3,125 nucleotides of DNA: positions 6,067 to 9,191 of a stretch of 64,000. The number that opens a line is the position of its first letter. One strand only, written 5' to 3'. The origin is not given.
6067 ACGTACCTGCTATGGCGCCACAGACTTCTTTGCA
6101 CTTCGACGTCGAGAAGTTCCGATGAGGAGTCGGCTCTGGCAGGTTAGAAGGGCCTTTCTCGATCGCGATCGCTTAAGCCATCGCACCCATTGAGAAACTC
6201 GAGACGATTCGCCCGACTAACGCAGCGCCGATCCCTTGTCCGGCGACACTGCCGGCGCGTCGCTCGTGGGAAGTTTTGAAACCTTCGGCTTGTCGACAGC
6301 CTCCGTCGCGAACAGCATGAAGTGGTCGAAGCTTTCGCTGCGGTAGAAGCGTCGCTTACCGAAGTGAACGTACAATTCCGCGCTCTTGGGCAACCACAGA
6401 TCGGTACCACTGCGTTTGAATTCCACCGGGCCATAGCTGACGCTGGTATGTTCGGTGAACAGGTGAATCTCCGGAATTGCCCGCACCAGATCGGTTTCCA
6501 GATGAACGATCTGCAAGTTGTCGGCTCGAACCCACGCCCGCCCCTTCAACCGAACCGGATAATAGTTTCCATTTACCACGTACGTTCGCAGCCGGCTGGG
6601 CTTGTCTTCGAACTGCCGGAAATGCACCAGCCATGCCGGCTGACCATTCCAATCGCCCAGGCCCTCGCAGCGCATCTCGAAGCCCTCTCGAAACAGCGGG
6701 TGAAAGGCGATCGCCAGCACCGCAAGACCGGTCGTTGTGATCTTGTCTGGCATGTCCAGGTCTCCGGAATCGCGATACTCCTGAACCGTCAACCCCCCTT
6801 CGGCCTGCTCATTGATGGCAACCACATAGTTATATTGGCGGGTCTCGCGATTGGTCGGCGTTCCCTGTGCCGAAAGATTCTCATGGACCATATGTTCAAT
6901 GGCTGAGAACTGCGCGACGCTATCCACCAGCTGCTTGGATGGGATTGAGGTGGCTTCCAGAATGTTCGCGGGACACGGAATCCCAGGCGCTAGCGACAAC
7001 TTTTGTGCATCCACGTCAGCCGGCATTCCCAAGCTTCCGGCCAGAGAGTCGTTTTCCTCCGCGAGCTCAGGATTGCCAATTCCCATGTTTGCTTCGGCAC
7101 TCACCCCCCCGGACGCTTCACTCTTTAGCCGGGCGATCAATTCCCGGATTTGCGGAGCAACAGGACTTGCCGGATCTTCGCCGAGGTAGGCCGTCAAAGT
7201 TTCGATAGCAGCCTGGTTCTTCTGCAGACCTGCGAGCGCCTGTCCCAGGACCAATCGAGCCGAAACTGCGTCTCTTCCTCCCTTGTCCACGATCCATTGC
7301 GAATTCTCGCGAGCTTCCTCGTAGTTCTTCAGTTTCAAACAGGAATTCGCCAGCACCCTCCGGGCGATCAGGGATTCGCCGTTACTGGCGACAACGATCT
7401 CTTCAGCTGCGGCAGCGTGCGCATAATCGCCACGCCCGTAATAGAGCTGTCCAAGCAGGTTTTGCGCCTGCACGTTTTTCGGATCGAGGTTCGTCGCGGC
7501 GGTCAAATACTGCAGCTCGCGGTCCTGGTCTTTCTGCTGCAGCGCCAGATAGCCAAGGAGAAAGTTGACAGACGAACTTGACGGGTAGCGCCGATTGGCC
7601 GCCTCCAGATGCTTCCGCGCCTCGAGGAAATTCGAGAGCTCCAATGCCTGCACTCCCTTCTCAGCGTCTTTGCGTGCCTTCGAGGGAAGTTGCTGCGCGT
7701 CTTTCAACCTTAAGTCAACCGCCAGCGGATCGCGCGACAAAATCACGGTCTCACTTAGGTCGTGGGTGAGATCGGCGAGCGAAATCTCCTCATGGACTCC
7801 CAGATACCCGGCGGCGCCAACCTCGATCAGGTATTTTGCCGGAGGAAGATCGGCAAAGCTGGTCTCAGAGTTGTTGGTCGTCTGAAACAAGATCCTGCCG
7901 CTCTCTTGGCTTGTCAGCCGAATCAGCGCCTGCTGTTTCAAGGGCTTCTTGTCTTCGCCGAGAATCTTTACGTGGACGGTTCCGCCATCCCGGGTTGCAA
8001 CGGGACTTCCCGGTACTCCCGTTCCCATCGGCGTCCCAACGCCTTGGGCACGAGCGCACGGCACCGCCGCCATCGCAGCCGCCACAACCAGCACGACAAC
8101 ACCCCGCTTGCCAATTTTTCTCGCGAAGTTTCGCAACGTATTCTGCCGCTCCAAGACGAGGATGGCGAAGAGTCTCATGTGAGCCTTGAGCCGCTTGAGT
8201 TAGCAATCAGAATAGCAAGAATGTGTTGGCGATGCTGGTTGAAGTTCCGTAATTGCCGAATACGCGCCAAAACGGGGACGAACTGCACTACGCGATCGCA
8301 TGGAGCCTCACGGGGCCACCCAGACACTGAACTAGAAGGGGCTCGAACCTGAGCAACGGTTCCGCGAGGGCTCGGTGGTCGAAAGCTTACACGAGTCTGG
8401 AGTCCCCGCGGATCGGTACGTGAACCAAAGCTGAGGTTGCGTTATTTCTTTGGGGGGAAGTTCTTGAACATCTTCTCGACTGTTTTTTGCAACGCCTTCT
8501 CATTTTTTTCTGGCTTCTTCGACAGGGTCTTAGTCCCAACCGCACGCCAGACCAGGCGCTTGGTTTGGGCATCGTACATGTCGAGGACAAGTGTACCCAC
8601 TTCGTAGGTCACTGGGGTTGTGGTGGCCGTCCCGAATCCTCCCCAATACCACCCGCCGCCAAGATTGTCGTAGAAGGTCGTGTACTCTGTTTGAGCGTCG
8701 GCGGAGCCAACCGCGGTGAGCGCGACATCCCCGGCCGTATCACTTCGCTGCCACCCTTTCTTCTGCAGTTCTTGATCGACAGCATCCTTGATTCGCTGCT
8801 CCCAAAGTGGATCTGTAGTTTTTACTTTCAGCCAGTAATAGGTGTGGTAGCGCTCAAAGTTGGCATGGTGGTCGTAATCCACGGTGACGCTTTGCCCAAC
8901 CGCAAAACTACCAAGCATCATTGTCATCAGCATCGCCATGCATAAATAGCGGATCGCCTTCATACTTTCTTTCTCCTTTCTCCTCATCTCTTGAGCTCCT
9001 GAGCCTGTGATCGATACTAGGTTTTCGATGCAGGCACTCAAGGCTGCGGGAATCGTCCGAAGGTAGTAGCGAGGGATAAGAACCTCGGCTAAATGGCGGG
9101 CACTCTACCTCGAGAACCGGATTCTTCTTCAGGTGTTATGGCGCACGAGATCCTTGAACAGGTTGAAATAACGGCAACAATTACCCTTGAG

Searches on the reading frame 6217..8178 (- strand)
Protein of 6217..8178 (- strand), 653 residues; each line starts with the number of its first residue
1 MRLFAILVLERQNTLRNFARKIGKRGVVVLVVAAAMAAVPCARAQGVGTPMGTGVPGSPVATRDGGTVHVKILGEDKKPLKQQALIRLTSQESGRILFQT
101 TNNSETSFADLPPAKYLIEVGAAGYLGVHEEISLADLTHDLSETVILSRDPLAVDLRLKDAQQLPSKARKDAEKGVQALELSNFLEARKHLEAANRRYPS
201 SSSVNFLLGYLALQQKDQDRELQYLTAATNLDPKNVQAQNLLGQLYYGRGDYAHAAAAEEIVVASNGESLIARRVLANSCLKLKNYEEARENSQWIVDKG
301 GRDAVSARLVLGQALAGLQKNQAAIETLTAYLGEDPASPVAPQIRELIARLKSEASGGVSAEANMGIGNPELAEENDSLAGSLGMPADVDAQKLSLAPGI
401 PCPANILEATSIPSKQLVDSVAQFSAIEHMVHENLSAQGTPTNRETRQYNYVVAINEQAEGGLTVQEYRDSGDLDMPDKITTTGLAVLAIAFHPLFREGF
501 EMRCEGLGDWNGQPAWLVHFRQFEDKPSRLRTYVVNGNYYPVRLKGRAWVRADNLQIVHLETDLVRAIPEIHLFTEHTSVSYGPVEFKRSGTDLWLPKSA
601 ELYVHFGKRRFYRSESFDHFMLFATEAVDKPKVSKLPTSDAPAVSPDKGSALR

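Call 46: search_protein_families(library=pfam, proteins=[window:6217-8178:-], max_evalue=0.001)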
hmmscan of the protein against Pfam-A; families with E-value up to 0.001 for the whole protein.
window:6217-8178:- (653 aa): 8 families
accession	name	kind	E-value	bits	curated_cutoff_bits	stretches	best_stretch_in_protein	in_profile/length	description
PF13432.12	TPR_16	-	9e-18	64.8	32.7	3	178-235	7-64/65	Tetratricopeptide repeat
PF12895.13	ANAPC3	-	9.3e-08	32.7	27.2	1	231-291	18-77/82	Anaphase-promoting complex, cyclosome, subunit 3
PF14559.12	TPR_19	-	1.7e-07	31.9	25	0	179-245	2-68/68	Tetratricopeptide repeat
PF13181.12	TPR_8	-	7.3e-07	29.3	25.7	0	204-235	3-34/34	Tetratricopeptide repeat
PF13371.12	TPR_9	-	8.7e-07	29.3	35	0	310-348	34-72/73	Tetratricopeptide repeat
PF13428.12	TPR_14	-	9.6e-06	26.2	23.5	0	207-245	6-44/44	Tetratricopeptide repeat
PF13431.12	TPR_17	-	3.6e-05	24.1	24.4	0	225-253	2-30/34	Tetratricopeptide repeat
PF07719.23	TPR_2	-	0.00014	22.2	27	0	276-291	7-22/34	Tetratricopeptide repeat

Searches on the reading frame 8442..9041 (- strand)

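Call 46: search_protein_families(library=pfam, proteins=[window:8442-9041:-], max_evalue=0.001)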
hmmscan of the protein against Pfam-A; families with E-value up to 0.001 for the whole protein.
window:8442-9041:- (199 aa): 1 family
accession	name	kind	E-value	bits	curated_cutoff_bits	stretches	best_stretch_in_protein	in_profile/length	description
PF13590.11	DUF4136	-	4.9e-40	137.9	32.8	1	52-197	1-152/152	Domain of unknown function (DUF4136)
